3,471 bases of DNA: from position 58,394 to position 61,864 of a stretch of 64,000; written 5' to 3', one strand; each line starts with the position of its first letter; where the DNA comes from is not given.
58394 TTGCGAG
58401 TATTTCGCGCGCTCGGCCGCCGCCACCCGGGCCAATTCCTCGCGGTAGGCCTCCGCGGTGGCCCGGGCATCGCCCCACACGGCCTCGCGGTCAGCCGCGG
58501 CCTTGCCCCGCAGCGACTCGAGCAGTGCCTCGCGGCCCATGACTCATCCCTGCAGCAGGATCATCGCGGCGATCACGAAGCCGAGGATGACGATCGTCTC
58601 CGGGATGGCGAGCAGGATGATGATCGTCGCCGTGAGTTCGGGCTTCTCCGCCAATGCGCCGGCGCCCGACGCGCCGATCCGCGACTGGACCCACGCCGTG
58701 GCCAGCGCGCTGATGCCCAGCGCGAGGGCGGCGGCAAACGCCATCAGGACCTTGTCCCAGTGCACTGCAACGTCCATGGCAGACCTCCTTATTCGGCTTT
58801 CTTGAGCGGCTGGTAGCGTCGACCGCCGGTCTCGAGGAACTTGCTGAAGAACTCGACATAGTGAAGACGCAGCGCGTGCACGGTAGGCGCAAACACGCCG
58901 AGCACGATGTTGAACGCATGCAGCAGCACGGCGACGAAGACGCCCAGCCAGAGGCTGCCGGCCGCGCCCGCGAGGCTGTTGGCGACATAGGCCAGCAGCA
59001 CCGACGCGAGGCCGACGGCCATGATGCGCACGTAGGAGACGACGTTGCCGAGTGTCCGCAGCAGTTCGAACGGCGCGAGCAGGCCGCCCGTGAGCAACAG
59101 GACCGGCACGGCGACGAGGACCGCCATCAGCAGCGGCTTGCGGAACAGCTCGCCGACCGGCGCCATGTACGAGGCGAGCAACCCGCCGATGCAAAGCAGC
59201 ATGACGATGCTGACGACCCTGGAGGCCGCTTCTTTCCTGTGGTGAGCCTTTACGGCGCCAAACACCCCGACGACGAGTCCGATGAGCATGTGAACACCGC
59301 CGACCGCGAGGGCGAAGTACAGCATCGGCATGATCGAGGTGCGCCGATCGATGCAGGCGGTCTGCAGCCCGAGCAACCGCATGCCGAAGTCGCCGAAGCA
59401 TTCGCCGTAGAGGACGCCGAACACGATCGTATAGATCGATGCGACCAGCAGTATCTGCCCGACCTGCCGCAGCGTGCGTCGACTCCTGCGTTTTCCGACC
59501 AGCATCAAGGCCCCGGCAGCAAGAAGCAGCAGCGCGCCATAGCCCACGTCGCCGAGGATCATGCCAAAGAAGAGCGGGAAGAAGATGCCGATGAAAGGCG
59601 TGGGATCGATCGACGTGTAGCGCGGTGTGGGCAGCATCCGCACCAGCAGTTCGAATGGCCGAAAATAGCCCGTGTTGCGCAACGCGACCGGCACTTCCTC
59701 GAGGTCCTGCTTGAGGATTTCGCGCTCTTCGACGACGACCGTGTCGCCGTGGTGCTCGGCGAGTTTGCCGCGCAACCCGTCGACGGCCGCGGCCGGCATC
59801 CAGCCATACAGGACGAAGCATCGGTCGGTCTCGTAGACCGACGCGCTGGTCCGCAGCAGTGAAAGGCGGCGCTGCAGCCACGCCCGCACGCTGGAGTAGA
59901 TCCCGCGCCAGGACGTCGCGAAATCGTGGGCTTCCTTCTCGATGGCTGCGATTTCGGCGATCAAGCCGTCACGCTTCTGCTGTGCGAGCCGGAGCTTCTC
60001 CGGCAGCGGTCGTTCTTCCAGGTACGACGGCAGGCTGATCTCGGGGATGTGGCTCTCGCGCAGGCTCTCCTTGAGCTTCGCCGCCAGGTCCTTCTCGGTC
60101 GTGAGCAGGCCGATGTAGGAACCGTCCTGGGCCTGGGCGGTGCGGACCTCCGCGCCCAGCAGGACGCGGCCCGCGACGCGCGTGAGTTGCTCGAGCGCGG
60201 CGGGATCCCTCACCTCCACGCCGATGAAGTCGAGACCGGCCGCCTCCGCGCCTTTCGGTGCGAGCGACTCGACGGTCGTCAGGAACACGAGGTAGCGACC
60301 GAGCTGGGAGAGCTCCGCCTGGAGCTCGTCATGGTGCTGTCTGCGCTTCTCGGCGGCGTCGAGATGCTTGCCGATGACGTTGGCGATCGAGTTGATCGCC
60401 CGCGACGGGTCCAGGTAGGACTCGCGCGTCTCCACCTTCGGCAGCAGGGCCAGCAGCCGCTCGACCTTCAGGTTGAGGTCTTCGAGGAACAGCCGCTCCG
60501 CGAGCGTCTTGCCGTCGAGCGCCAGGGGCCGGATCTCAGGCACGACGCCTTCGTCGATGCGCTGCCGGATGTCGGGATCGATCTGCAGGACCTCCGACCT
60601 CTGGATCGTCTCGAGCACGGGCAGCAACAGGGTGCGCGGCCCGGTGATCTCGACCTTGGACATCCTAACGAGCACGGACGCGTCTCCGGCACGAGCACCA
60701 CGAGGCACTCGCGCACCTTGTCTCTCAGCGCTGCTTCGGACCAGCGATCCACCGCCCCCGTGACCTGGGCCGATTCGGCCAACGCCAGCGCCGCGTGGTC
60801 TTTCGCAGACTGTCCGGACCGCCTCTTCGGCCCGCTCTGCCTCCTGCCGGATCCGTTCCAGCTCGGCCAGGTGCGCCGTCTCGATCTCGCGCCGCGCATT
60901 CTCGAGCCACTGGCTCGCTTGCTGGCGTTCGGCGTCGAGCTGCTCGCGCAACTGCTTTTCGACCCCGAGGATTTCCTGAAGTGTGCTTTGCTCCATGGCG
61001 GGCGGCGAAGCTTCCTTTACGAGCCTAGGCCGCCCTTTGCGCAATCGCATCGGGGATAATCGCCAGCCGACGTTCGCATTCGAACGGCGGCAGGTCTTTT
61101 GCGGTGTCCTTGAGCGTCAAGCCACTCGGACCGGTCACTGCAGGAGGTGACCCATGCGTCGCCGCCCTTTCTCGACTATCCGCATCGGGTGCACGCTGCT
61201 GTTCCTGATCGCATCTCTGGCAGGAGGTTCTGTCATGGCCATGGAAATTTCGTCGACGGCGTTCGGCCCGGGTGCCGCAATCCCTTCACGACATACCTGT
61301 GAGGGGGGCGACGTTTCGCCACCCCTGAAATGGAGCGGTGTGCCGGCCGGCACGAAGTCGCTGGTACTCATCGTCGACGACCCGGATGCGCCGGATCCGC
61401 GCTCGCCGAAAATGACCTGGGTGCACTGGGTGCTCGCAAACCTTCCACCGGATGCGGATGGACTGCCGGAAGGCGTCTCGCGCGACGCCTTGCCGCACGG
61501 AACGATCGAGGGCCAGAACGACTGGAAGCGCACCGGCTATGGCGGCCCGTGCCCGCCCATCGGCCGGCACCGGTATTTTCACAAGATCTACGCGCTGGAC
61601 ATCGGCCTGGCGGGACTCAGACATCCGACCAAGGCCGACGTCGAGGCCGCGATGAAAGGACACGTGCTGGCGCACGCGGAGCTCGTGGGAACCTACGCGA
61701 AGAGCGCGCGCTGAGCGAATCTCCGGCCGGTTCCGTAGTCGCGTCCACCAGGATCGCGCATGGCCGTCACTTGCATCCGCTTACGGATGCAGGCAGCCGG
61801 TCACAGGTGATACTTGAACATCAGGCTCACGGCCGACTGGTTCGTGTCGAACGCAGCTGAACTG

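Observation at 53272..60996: Complete, compact V/A-type ATPase operon (G/H-I-K-E-C-F-A-B-D) in a proteobacterial background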

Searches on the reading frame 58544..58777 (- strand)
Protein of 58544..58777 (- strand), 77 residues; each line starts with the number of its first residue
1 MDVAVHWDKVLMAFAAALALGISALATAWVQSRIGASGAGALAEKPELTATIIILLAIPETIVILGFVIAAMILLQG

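Call 4: search_protein_families(library=pfam, proteins=[window:58544-58777:-], max_evalue=0.01)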
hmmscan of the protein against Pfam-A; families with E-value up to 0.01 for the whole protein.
window:58544-58777:- (77 aa): 1 family
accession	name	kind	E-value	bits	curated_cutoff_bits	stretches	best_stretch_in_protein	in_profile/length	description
PF00137.26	ATP-synt_C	-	7.5e-16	58.6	24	1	14-73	1-60/60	ATP synthase subunit C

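Call 19: search_protein_families(library=ncbifam, proteins=[window:58544-58777:-], max_evalue=0.001)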
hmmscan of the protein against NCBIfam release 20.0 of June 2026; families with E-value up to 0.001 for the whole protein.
window:58544-58777:- (77 aa): 8 families
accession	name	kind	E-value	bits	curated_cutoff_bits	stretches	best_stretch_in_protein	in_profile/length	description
NF004913.0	PRK06271.1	equivalog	6.2e-11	42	211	1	10-75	6-71/220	V-type ATP synthase subunit K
NF005124.0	PRK06558.1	equivalog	1.1e-08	35.1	127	1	5-75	86-156/159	V-type ATP synthase subunit K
NF011483.0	PRK14893.1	equivalog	3.6e-08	33.6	188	1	9-75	8-74/162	V-type ATP synthase subunit K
NF004888.0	PRK06251.1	equivalog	1.6e-07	31.4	101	1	12-75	36-99/102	V-type ATP synthase subunit K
NF006219.0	PRK08344.1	equivalog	1e-06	28.6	108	1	10-75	5-70/161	V-type ATP synthase subunit K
NF009999.0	PRK13471.1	equivalog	1.2e-05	25.4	124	1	13-75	17-83/85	F0F1 ATP synthase subunit C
NF005174.0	PRK06649.1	equivalog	8.4e-05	22.6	127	1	12-72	80-140/143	V-type ATP synthase subunit K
NF009998.0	PRK13468.1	equivalog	0.00031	21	116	1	9-75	8-77/88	F0F1 ATP synthase subunit C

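Call 29: search_solved_structures(query=window:58544-58777:-, max_evalue=0.01, show_alignments=5)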
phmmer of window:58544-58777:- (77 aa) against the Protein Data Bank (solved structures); distinct sequences matched with E-value up to 0.01: 20.
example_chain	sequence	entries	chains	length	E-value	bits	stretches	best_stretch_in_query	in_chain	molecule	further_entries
6qum_O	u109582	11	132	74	1.4e-11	47.9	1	8-72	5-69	V-type ATP synthase, subunit K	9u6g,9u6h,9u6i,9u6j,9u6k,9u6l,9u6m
8yy1_O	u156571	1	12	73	1.5e-11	47.8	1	8-72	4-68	V-type ATP synthase, subunit K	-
8ywt_O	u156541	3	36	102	1.1e-10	45.1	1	8-72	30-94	V-type ATP synthase, subunit K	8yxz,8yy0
5gar_O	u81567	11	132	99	1.2e-10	44.9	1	8-72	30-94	Vacuolar type ATP synthase subunit | V-type ATP synthase, subunit K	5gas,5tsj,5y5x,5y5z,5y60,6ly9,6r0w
2bl2_A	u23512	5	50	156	2.8e-08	37.4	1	14-75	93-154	V-TYPE SODIUM ATP SYNTHASE SUBUNIT K | V-Type Sodium ATPase Subunit K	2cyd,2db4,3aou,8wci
7u8o_g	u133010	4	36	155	3.1e-05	27.8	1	9-73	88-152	V-type proton ATPase proteolipid subunit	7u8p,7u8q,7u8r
6xbw_c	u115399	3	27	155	3.6e-05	27.6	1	12-73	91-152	V-type proton ATPase 16 kDa proteolipid subunit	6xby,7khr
8xli_g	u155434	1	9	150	3.6e-05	27.6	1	12-73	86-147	V-type proton ATPase 16 kDa proteolipid subunit c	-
6wlw_1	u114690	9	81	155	3.8e-05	27.5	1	9-73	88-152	V-type proton ATPase 16 kDa proteolipid subunit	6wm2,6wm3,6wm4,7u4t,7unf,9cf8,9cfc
6vq6_g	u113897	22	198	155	4.1e-05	27.4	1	12-73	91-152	V-type proton ATPase 16 kDa proteolipid subunit | V-type proton ATPase 16 kDa proteolipid subunit c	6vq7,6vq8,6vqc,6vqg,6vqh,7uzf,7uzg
6m0r_D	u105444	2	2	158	4.8e-05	27.2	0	12-73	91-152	V-type proton ATPase subunit c'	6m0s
5vox_S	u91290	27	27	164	5.5e-05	27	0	12-73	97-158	V-type proton ATPase subunit c'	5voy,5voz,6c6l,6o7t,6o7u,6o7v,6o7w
5tj5_D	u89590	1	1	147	7.7e-05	26.5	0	12-73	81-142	V-type proton ATPase subunit c'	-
36qu_c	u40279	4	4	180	0.0019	22.1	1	12-73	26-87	V-type proton ATPase subunit c''1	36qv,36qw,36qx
36qu_g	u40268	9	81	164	0.002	22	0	15-72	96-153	V-type proton ATPase subunit c1 | V-type proton ATPase subunit c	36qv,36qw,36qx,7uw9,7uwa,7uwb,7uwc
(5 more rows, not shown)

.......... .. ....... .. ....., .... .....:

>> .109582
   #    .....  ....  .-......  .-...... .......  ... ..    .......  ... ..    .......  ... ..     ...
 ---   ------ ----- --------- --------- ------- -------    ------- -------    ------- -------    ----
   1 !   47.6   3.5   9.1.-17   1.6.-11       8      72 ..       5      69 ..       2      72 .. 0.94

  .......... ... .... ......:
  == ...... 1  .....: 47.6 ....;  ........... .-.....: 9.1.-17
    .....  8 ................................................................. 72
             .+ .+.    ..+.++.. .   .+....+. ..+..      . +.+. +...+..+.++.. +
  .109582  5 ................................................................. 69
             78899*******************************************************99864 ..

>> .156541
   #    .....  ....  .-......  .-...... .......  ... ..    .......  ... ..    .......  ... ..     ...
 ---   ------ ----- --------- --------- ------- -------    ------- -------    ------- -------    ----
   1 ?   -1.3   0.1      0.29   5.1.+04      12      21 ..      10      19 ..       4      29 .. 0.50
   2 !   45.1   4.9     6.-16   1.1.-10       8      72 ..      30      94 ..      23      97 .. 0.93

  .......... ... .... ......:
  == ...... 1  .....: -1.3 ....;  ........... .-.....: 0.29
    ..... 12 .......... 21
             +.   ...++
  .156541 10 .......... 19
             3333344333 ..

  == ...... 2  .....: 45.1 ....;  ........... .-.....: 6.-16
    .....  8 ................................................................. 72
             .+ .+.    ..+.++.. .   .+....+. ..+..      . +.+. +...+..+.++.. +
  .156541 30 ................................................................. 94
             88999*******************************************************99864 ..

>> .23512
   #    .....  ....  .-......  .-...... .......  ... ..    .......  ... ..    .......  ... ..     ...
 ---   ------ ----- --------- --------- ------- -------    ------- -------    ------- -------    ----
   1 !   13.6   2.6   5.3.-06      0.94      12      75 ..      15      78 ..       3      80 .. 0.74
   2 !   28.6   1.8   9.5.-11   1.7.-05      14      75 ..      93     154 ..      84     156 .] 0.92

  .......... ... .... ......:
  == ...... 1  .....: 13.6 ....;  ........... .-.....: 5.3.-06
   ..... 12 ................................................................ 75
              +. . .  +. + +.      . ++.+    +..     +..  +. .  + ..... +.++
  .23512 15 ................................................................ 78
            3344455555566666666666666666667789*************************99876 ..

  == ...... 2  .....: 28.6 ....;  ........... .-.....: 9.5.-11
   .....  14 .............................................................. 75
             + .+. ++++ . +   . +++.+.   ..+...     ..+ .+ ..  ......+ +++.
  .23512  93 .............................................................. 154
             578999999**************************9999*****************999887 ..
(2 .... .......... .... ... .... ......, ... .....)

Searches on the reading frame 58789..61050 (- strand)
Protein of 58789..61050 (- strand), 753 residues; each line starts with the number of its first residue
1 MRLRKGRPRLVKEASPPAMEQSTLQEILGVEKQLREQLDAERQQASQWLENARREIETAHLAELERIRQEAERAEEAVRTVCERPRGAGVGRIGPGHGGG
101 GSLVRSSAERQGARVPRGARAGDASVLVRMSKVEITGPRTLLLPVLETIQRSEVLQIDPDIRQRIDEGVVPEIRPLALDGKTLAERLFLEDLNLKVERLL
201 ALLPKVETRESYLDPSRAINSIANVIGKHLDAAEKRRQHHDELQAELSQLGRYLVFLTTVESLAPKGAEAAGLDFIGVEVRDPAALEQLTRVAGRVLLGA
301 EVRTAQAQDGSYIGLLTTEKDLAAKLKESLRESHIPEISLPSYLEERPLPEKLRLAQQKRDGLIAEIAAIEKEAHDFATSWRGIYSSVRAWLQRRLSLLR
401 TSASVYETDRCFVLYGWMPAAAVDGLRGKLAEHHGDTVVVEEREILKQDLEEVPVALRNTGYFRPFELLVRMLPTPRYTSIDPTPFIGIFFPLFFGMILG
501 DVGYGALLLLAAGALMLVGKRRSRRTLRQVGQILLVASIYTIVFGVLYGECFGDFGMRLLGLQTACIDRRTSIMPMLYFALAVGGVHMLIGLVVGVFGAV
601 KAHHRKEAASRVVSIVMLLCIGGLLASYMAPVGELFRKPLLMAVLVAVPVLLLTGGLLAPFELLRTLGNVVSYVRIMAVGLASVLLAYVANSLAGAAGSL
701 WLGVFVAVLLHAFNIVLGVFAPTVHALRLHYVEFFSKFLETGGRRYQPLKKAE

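Call 4: search_protein_families(library=pfam, proteins=[window:58789-61050:-], max_evalue=0.01)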
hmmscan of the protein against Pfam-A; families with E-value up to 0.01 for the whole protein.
window:58789-61050:- (753 aa): 1 family
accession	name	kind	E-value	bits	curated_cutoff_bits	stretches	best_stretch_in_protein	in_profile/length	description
PF01496.24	V_ATPase_I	-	2.2e-21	76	30.7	2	404-553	301-458/815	V-type ATPase 116kDa subunit family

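Call 19: search_protein_families(library=ncbifam, proteins=[window:58789-60663:-], max_evalue=0.001)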
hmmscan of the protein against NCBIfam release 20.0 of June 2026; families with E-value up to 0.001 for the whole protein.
window:58789-60663:- (624 aa): 9 families
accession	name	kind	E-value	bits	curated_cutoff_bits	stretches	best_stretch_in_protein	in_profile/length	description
NF004430.0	PRK05771.2-4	equivalog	6.6e-81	272.8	670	1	171-620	168-637/646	V-type ATP synthase subunit I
NF004428.0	PRK05771.2-1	equivalog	5.3e-68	229.7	766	1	239-621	263-670/680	V-type ATP synthase subunit I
NF004427.0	PRK05771.1-1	equivalog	4.8e-54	184.2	942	1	224-624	247-654/668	V-type ATP synthase subunit I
NF004434.0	PRK05771.3-3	equivalog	9e-54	183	777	2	103-501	104-520/686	V-type ATP synthase subunit I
NF004432.0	PRK05771.3-1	equivalog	9e-35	120.2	1044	2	226-382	211-363/643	V-type ATP synthase subunit I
NF004431.0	PRK05771.2-5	equivalog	5.9e-29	101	851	2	228-424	185-379/649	V-type ATP synthase subunit I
NF004429.0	PRK05771.2-2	equivalog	2.1e-26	92.8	799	2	278-496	236-451/608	V-type ATP synthase subunit I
NF004433.0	PRK05771.3-2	equivalog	1.7e-19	69.6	1173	2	171-428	167-416/701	V-type ATP synthase subunit I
NF004435.0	PRK05771.3-4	equivalog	1.1e-11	43.8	1410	1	322-427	312-417/701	V-type ATP synthase subunit I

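Call 52: search_solved_structures(query=window:58789-60663:-, max_evalue=0.00001, show_alignments=1)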
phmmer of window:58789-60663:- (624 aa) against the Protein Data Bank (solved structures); distinct sequences matched with E-value up to 0.00001: 31.
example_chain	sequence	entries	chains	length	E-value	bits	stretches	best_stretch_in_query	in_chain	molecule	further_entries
5y5x_N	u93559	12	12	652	2e-38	135.6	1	54-622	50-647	V-type ATP synthase subunit I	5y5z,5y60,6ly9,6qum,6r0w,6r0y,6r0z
8yy1_N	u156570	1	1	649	2e-38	135.5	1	54-622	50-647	V-type ATP synthase subunit I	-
5gar_N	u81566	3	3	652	3.1e-36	128.3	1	54-622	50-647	Archaeal/vacuolar-type H+-ATPase subunit I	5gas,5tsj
8wci_P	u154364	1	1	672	8e-31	110.4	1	319-624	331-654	V-type sodium ATPase subunit I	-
9u6q_N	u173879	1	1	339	9.1e-28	100.4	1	321-622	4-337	V-type ATP synthase subunit I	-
9u6r_N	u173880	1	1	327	9.4e-23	83.8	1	324-609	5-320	V-type ATP synthase subunit I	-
9u6s_N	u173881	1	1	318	1.8e-21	79.6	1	328-609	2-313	V-type ATP synthase subunit I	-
9u6h_N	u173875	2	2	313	2.3e-21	79.2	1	331-609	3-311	V-type ATP synthase subunit I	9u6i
9u6g_N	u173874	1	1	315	4e-21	78.4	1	330-609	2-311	V-type ATP synthase subunit I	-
9u6j_N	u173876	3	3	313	1.1e-20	77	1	335-609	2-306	V-type ATP synthase subunit I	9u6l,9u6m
9u6k_N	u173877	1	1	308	1.5e-18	69.9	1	337-609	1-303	V-type ATP synthase subunit I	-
9bra_a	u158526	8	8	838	1.8e-15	59.7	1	274-425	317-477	V-type proton ATPase 116 kDa subunit a 1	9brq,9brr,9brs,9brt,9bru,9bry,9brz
8xli_a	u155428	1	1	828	2.1e-15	59.5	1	274-425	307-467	V-type proton ATPase 116 kDa subunit a 1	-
9brd_a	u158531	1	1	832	2.2e-15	59.5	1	274-425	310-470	V-type proton ATPase 116 kDa subunit a 1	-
6vq6_a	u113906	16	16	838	2.2e-15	59.5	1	274-425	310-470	V-type proton ATPase 116 kDa subunit a isoform 1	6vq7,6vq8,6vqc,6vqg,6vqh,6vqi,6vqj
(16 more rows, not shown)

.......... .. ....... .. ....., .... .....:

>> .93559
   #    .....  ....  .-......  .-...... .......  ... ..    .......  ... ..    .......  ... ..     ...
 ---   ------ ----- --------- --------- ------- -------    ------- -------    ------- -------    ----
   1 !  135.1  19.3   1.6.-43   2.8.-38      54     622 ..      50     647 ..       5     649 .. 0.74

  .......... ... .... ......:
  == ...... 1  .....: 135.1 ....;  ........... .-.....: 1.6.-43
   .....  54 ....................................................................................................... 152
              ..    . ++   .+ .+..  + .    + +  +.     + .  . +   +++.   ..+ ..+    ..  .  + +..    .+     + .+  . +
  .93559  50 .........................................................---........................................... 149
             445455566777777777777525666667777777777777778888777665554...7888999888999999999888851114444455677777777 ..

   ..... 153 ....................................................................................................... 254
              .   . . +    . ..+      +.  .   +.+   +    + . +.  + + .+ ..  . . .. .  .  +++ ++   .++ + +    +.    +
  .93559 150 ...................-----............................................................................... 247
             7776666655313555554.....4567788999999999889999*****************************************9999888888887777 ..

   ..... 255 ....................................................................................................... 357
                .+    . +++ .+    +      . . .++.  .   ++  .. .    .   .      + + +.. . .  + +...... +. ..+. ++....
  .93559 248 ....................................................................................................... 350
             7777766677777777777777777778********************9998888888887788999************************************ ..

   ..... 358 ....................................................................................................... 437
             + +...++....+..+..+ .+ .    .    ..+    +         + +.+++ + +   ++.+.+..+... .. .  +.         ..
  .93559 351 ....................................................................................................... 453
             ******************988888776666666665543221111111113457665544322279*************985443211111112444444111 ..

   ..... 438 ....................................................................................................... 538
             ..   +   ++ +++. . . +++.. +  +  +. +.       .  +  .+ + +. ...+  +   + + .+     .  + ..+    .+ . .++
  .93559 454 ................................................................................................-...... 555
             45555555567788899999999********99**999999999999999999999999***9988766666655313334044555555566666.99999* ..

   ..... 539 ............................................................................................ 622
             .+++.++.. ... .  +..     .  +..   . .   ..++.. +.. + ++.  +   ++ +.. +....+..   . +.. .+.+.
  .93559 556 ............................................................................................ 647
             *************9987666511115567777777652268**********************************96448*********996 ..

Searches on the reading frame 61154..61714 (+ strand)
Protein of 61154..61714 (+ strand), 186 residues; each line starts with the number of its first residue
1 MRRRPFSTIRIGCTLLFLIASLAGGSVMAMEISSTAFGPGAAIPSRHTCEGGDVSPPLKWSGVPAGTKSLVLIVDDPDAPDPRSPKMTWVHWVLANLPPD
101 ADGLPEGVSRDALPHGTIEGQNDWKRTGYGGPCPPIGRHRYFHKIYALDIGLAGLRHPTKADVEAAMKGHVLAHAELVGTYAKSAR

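Call 45: search_protein_families(library=pfam, proteins=[window:61154-61714:+], max_evalue=0.00001)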
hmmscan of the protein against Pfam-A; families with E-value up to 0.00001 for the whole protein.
window:61154-61714:+ (186 aa): 1 family
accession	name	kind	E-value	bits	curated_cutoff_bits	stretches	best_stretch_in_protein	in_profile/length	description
PF01161.25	PBP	-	1.3e-47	162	24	1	43-181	2-135/135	Phosphatidylethanolamine-binding protein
